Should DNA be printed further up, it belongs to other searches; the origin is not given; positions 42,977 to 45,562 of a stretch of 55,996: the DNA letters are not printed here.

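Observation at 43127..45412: FHA-FHA-ABC exporter fused in one polypeptide and embedded in the T6SS operon where H1 clusters carry PpkA/PppA/TagTS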

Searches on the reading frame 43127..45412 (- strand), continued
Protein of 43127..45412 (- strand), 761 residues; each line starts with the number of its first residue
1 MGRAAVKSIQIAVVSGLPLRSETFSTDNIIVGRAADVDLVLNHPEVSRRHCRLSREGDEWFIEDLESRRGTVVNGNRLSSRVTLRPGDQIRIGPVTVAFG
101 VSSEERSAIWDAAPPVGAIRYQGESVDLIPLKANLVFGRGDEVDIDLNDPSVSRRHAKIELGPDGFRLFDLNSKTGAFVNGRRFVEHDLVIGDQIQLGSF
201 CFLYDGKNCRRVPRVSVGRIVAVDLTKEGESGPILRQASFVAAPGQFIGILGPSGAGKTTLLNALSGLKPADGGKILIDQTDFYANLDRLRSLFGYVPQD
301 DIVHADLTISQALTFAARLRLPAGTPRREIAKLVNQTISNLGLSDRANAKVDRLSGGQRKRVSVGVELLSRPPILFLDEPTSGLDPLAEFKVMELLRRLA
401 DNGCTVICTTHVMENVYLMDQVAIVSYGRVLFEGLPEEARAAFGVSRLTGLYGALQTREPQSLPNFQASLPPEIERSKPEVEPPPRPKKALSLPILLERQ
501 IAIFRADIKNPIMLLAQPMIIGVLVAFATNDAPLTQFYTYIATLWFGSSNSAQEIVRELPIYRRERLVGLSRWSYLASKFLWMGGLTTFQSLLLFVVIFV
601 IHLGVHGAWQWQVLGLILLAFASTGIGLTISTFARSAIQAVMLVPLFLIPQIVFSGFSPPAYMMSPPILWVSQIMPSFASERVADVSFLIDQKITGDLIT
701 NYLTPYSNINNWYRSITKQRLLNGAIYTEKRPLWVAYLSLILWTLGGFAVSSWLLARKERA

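Call 12: find_encoding_contigs(protein=P0049, flank=10000, max_places=2)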
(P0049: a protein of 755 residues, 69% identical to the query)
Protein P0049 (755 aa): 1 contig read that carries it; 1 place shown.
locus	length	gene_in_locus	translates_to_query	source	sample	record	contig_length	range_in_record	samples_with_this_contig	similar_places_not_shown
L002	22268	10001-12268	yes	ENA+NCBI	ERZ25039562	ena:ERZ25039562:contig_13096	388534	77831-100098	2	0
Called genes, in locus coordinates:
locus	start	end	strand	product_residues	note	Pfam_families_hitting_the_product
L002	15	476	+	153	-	-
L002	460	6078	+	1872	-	PF00005:ABC_tran (faint), PF01443:Viral_helicase1 (faint), PF01583:APS_kinase (faint), PF01637:ATPase_2 (faint), PF02463:SMC_N (faint), PF02492:cobW (faint), PF17760:UvrA_inter, PF17760:UvrA_inter, +22 more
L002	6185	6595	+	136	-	-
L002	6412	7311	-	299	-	PF01075:Glyco_transf_9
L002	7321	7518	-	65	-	-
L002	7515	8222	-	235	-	-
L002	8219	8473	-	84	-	-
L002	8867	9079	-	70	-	-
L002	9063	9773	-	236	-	PF00106:adh_short, PF01370:Epimerase (weak), PF08659:KR, PF13460:NAD_binding_10 (weak), PF13561:adh_short_C2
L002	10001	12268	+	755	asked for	PF00498:FHA, PF16697:Yop-YscD_cpl, PF00498:FHA, PF16697:Yop-YscD_cpl, PF00005:ABC_tran, PF13304:AAA_21, PF01061:ABC2_membrane, PF12698:ABC2_membrane_3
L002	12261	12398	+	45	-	-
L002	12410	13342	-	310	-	PF16697:Yop-YscD_cpl, PF00498:FHA, PF00211:Guanylate_cyc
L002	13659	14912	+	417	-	PF05810:NinF (weak), PF00291:PALP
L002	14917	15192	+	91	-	PF02597:ThiS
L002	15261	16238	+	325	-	PF13650:Asp_protease_2 (weak), PF13975:gag-asp_proteas (faint)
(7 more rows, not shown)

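Call 13: find_encoding_contigs(protein=P0016, flank=10000, max_places=2)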
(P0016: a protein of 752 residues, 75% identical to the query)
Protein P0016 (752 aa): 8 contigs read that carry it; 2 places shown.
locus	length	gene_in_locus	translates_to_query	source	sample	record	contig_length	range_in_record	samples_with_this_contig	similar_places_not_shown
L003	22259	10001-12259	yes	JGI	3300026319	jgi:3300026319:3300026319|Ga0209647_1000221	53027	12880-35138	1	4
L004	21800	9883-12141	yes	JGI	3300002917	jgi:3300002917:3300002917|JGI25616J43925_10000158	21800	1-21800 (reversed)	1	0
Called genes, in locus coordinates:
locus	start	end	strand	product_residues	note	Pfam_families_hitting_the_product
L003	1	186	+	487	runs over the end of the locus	PF07819:PGAP1 (faint), PF12697:Abhydrolase_6 (weak)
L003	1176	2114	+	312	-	-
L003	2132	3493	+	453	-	PF05936:T6SS_VasE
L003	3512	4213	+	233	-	PF09850:DotU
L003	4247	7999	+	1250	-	PF14331:IcmF-related_N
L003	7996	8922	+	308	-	-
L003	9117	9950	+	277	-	-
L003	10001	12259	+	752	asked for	PF00498:FHA, PF16697:Yop-YscD_cpl, PF00498:FHA, PF00005:ABC_tran, PF13304:AAA_21, PF01061:ABC2_membrane, PF12698:ABC2_membrane_3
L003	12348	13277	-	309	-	PF07007:LprI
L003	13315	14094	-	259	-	PF01471:PG_binding_1 (faint)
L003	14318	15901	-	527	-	PF13489:Methyltransf_23 (weak), PF08241:Methyltransf_11 (weak), PF08242:Methyltransf_12, PF13649:Methyltransf_25, PF13847:Methyltransf_31, PF10119:MethyTransf_Reg, PF21782:WHD_PKMT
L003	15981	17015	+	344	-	PF06812:ImpA_N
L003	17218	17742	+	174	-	PF05591:T6SS_VipA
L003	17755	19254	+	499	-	PF05943:VipB, PF18945:VipB_2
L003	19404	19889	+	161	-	PF05638:T6SS_HCP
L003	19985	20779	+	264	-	PF14559:TPR_19 (weak), PF07024:ImpE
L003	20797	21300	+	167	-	PF04965:GPW_gp25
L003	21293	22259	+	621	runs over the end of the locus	PF05947:T6SS_TssF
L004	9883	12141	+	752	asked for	PF00498:FHA, PF16697:Yop-YscD_cpl, PF00498:FHA, PF00005:ABC_tran, PF13304:AAA_21, PF01061:ABC2_membrane, PF12698:ABC2_membrane_3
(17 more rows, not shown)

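Call 14: find_related_loci(query=window:43127-45412:-, collection=genome_contigs, flank=10000)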
Query window:43127-45412:- (761 aa) in genome_contigs; peptide patterns used: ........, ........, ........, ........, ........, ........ (x = any residue, [..] = any of these).
111 stretches matched a pattern; 52 encode a relative of the query (tblastn E <= 1e-3); 52 distinct loci.
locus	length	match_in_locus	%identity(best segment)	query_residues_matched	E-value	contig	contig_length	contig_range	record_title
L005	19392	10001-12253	72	10-761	0e+0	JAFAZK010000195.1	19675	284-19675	MAG: Verrucomicrobiota bacterium isolate CP_BM_RX_R9_3 BM_RX_R9_k147_920581, whole genome shotgun sequence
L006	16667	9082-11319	72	10-760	0e+0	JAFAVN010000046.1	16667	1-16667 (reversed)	MAG: Verrucomicrobiota bacterium isolate CP_BM_RX_37 BM_RX_k147_3547790, whole genome shotgun sequence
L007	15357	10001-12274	69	5-760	0e+0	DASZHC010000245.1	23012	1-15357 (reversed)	MAG TPA_asm: Chthoniobacterales bacterium isolate SMAG_U6565 k141_4267072, whole genome shotgun sequence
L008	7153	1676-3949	70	5-760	0e+0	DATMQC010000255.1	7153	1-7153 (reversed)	MAG TPA_asm: Chthoniobacterales bacterium isolate SMAG_U12918 k141_3657012, whole genome shotgun sequence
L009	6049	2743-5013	69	2-760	0e+0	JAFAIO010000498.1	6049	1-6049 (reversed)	MAG: Verrucomicrobiota bacterium isolate CP_BE_BS_R1_1 BE_BS_R1_k147_2775272, whole genome shotgun sequence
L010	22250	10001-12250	69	11-760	0e+0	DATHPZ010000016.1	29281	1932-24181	MAG TPA_asm: Chthoniobacterales bacterium isolate SMAG_U12725 k141_2744016, whole genome shotgun sequence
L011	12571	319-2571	68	10-760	0e+0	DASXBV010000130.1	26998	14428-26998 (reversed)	MAG TPA_asm: Chthoniobacterales bacterium isolate SMAG_U5043 k141_2364084, whole genome shotgun sequence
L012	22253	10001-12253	69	11-761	0e+0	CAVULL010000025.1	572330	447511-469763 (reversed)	MAG: uncultured Verrucomicrobiae bacterium isolate MFD06435.bin.2.21 genome assembly, contig: contig_30202, whole genome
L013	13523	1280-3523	68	10-760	0e+0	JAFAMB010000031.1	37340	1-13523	MAG: Verrucomicrobiota bacterium isolate CP_BE_RX_52 BE_RX_k147_2367866, whole genome shotgun sequence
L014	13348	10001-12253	68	11-761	0e+0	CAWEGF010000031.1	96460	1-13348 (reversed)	MAG: uncultured Verrucomicrobiae bacterium isolate MFD01213.bin.2.98 genome assembly, contig: contig_5256, whole genome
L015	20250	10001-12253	67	10-760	0e+0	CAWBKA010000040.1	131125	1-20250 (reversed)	MAG: uncultured Verrucomicrobiae bacterium isolate MFD05521.bin.2.45 genome assembly, contig: contig_50624, whole genome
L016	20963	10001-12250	68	11-760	0e+0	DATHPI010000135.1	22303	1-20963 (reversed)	MAG TPA_asm: Chthoniobacterales bacterium isolate SMAG_U12706 k141_2169388, whole genome shotgun sequence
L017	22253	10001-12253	67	11-761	0e+0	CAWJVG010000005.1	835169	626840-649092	MAG: uncultured Verrucomicrobiae bacterium isolate MFD00964.bin.2.259 genome assembly, contig: contig_10553, whole genom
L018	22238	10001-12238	67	11-756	0e+0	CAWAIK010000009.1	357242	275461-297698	MAG: uncultured Verrucomicrobiae bacterium isolate MFD03346.bin.2.54 genome assembly, contig: contig_12796, whole genome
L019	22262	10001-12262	68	11-761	0e+0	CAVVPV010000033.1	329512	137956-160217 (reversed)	MAG: uncultured Verrucomicrobiae bacterium isolate MFD02579.bin.2.20 genome assembly, contig: contig_6147, whole genome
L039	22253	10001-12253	48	11-760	0e+0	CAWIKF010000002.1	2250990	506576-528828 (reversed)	MAG: uncultured Verrucomicrobiae bacterium isolate MFD01213.bin.1.241 genome assembly, contig: contig_620, whole genome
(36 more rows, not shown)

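Call 38: search_solved_structures(query=window:43127-45412:-, max_evalue=0.00001, show_alignments=0)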
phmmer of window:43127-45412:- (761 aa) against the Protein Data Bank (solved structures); distinct sequences matched with E-value up to 0.00001: 572 (the best 60 are shown).
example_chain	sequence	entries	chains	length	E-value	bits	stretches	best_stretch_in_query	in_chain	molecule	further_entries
7lkp_A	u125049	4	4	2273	4.4e-59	203.6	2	234-453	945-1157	Retinal-specific phospholipid-transporting ATPase ABCA4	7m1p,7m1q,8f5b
7w01_A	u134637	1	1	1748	4.4e-59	203.6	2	239-430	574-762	Phospholipid-transporting ATPase ABCA3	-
7e7i_A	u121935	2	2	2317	4.7e-59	203.5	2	234-453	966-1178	Retinal-specific phospholipid-transporting ATPase ABCA4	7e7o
7lkz_A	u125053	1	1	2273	2.9e-58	200.9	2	234-453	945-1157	Retinal-specific phospholipid-transporting ATPase ABCA4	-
7w02_A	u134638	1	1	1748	3.1e-58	200.8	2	239-430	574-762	Phospholipid-transporting ATPase ABCA3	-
7e7q_A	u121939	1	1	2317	3.1e-58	200.8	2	234-453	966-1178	Retinal-specific phospholipid-transporting ATPase ABCA4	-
7tdt_A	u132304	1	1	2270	4e-50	174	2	244-434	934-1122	Phospholipid-transporting ATPase ABCA1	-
7tby_A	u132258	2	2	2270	4e-50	174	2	244-434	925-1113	ATP-binding cassette, sub-family A (ABC1), member 1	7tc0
7tbz_A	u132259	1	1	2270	4e-50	174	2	244-434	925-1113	ATP-binding cassette, sub-family A (ABC1), member 1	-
5xjy_A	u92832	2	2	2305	4.1e-50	173.9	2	244-434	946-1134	ATP-binding cassette sub-family A member 1 | Phospholipid-transporting ATPase ABCA1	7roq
7tbw_A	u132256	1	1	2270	2.7e-49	171.3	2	244-434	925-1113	ATP-binding cassette, sub-family A (ABC1), member 1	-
8edw_A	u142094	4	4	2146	1.5e-47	165.5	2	226-444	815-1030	Phospholipid-transporting ATPase ABCA7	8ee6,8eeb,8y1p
8eop_A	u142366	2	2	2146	1e-46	162.8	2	226-444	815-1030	Phospholipid-transporting ATPase ABCA7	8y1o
9iuk_A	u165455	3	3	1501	1.5e-37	132.4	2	234-416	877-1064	Pleiotropic ABC efflux transporter of multiple drugs CDR1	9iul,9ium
4f4c_A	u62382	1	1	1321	4.1e-36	127.7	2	233-438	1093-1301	Multidrug resistance protein pgp-1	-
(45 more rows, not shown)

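Call 62: search_protein_families(library=pfam, proteins=[L039:8159-9028:+, L039:9066-9932:+, L039:12199-15336:+, L039:15252-15890:+, L039:15908-17095:+, L039:17092-17451:+, L039:17464-18381:+, L039:18411-19535:+, L039:19585-20226:+, L039:6280-7596:-], max_evalue=0.01)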
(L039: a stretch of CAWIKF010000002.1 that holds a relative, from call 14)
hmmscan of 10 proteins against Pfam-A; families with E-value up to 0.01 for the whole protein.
L039:8159-9028:+ (289 aa): 1 family
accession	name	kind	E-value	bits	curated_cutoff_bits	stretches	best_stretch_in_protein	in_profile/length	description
PF00849.27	PseudoU_synth_2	-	1e-26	94.4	26.8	1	52-216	1-152/152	RNA pseudouridylate synthase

L039:9066-9932:+ (288 aa): 1 family
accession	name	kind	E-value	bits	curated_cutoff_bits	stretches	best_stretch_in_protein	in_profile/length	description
PF00691.25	OmpA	-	2.4e-05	25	27.2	1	187-279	5-94/98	OmpA family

L039:12199-15336:+ (1045 aa): 6 families
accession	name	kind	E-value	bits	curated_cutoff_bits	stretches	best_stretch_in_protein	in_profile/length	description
PF00069.31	Pkinase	-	7.4e-58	196.4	31.7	2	63-310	6-253/263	Protein kinase domain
PF07714.23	PK_Tyr_Ser-Thr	-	2.2e-42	145.6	23.1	2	63-310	6-250/258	Protein tyrosine and serine/threonine kinase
PF08238.18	Sel1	-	2.3e-38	129.7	30.7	5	850-884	2-36/36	Sel1 repeat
PF14531.12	Kinase-like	-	0.00014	21.6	25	1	143-308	132-289/289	Kinase-like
PF01636.29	APH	-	0.00034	20.9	23.2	1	160-207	149-198/239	Phosphotransferase enzyme family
PF17667.7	Pkinase_fungal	-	0.00038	19.7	24.1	1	173-250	304-378/387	Fungal protein kinase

L039:15252-15890:+ (212 aa): 0 families

L039:15908-17095:+ (395 aa): 4 families
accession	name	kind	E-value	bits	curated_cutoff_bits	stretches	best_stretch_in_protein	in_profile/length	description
PF08442.15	ATP-grasp_2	-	1.4e-77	260.3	29.5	1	2-210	1-202/202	ATP-grasp domain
PF00549.24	Ligase_CoA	-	9e-34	116.8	24.5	1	269-389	1-128/128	CoA-ligase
PF24948.1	Citrate_synth_N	-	9.2e-13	48.5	83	1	42-232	53-227/232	ATP-citrate synthase ATP-grasp domain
PF13549.11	ATP-grasp_5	-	1.9e-05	24.6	27.6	1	4-223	11-219/221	ATP-grasp domain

L039:17092-17451:+ (119 aa): 5 families
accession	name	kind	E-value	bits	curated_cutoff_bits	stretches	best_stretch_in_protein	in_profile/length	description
PF00903.31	Glyoxalase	-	1.7e-12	48.3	20.6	1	8-111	5-119/121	Glyoxalase/Bleomycin resistance protein/Dioxygenase superfamily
PF13669.12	Glyoxalase_4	-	1.9e-05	25.3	27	1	12-92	7-97/109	Glyoxalase/Bleomycin resistance protein/Dioxygenase superfamily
PF12681.13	Glyoxalase_2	-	2.4e-05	24.7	30.1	1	12-113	8-113/118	Glyoxalase-like domain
PF22677.2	Ble-like_N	-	0.00023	21.3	24.5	1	11-29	8-26/41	Bleomycin resistance protein-like N-terminal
PF18029.7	Glyoxalase_6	-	0.00056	21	23.6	1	12-111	6-103/106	Glyoxalase-like domain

L039:17464-18381:+ (305 aa): 3 families
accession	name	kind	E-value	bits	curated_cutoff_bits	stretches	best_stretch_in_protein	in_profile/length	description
PF00549.24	Ligase_CoA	-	1e-26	94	24.5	1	159-278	1-126/128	CoA-ligase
PF02629.25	CoA_binding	-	2.7e-24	86.2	22.3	1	6-100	1-97/97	CoA binding domain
PF13607.11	Succ_CoA_lig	-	2.1e-13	50.7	27.4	1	153-292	1-135/138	Succinyl-CoA ligase like flavodoxin domain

L039:18411-19535:+ (374 aa): 1 family
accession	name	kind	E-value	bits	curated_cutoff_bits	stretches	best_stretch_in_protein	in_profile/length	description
PF00285.26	Citrate_synt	-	6.3e-133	443.7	27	1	7-355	1-356/357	Citrate synthase, C-terminal domain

L039:19585-20226:+ (213 aa): 0 families

L039:6280-7596:- (438 aa): 6 families
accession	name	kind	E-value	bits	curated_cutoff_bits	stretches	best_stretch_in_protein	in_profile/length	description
PF03331.19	LpxC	-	4.2e-92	308.9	27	1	7-275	1-266/268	UDP-3-O-acyl N-acetylglycosamine deacetylase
PF07977.19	FabA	-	1.9e-33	115.5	23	1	307-429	1-137/138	FabA-like domain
PF22818.2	ApeI-like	-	0.00015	22.5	28.5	1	340-405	28-86/119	ApeI dehydratase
PF01575.25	MaoC_dehydratas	-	0.0012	18.9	27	1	365-421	61-115/123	MaoC like domain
PF13279.12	4HBT_2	-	0.003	18.4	25.5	1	376-433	42-101/122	Thioesterase-like superfamily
PF03061.28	4HBT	-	0.0049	17.6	20.6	0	365-415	18-66/79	Thioesterase superfamily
